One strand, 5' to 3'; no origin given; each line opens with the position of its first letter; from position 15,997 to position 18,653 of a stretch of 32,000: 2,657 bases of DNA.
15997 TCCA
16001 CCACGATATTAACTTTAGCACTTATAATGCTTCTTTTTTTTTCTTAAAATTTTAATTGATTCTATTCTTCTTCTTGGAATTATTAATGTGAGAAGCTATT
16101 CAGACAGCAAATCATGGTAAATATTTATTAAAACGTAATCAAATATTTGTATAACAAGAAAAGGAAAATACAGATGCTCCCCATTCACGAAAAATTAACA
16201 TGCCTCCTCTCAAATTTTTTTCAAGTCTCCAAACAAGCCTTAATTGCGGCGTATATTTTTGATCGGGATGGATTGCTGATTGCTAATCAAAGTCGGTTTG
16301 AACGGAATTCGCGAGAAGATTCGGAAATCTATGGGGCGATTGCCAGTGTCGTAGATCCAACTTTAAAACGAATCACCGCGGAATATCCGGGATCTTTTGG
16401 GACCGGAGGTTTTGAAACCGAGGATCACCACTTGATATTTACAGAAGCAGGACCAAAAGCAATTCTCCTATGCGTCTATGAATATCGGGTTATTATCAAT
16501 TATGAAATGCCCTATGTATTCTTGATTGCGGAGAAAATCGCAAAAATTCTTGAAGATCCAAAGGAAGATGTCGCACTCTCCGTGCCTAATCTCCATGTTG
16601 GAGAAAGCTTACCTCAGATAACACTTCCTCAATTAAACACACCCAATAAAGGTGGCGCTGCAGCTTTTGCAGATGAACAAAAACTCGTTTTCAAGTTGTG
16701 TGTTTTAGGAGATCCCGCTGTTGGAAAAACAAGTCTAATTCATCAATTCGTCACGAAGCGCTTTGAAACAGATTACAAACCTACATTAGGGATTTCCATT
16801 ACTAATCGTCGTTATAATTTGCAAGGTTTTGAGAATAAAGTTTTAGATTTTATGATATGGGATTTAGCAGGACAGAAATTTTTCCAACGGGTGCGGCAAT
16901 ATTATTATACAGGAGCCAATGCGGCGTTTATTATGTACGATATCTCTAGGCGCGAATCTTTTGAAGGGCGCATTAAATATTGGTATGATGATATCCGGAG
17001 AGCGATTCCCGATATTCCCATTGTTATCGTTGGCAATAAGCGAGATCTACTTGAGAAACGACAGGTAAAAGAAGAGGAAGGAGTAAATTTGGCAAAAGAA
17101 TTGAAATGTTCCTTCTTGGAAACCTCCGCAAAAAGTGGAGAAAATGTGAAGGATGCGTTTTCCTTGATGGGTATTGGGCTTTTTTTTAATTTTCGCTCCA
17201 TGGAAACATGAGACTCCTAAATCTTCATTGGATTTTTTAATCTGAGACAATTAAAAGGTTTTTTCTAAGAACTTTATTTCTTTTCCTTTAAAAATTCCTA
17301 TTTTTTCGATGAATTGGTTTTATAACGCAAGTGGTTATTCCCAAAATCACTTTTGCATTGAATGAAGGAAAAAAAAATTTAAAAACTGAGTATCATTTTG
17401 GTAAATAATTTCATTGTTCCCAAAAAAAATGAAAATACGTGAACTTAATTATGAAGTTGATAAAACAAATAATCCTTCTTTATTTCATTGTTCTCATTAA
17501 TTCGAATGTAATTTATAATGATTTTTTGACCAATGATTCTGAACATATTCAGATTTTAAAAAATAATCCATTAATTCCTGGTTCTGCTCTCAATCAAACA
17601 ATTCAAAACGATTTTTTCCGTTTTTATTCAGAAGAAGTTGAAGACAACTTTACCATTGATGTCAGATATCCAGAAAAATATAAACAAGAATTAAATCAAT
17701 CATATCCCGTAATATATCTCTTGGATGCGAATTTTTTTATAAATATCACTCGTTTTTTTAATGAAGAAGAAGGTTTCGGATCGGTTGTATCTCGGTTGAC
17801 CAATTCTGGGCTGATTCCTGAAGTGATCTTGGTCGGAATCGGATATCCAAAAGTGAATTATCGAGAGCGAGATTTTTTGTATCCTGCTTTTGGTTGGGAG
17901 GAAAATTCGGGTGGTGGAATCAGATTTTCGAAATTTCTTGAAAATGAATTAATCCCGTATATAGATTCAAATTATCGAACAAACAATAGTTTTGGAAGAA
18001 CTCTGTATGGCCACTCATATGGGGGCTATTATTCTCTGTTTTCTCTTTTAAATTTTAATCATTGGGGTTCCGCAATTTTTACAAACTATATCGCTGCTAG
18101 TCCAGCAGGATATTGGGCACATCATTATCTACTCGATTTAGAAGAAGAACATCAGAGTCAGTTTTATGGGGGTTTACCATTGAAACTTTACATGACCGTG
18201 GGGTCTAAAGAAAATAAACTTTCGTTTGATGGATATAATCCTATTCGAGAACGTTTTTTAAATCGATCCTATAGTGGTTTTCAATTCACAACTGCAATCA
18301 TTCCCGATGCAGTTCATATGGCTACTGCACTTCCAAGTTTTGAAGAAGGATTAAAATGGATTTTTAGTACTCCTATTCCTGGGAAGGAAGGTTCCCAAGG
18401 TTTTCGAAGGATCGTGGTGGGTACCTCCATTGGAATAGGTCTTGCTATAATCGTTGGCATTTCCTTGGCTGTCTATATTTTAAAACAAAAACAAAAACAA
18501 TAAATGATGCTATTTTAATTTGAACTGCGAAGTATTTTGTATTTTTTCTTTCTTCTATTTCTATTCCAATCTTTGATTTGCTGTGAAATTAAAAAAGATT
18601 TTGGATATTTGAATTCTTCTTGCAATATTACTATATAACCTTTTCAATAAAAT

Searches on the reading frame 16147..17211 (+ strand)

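Call 55: search_protein_families(library=pfam, proteins=[window:16147-17211:+], max_evalue=0.0001)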
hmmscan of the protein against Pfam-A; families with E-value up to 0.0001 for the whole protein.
window:16147-17211:+ (354 aa): 3 families
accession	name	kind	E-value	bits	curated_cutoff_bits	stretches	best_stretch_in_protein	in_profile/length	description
PF00071.28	Ras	-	2.2e-47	161.1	21.6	1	183-340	1-155/162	Ras family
PF08477.19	Roc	-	5.8e-32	110.9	27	1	183-300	1-119/119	Ras of Complex, Roc, domain of DAPkinase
PF00025.27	Arf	-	2e-12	47.3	22.3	1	181-339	14-168/174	ADP-ribosylation factor family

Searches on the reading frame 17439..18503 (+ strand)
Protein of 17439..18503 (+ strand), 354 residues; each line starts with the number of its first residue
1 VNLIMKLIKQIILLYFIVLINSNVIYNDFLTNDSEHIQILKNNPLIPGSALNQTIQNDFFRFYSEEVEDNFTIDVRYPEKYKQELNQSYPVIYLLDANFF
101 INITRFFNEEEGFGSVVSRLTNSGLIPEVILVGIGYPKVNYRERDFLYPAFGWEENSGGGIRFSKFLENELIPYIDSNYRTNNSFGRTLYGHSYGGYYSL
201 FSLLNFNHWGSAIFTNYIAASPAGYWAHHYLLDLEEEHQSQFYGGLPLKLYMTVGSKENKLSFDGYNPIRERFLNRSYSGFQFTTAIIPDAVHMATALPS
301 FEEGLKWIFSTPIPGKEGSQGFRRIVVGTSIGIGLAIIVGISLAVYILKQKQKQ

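Call 55: search_protein_families(library=pfam, proteins=[window:17439-18503:+], max_evalue=0.0001)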
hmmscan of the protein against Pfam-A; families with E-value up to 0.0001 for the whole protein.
window:17439-18503:+ (354 aa): 1 family
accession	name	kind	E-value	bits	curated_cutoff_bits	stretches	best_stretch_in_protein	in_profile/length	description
PF00756.26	Esterase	-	1.2e-18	68.2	22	1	64-208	1-139/251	Putative esterase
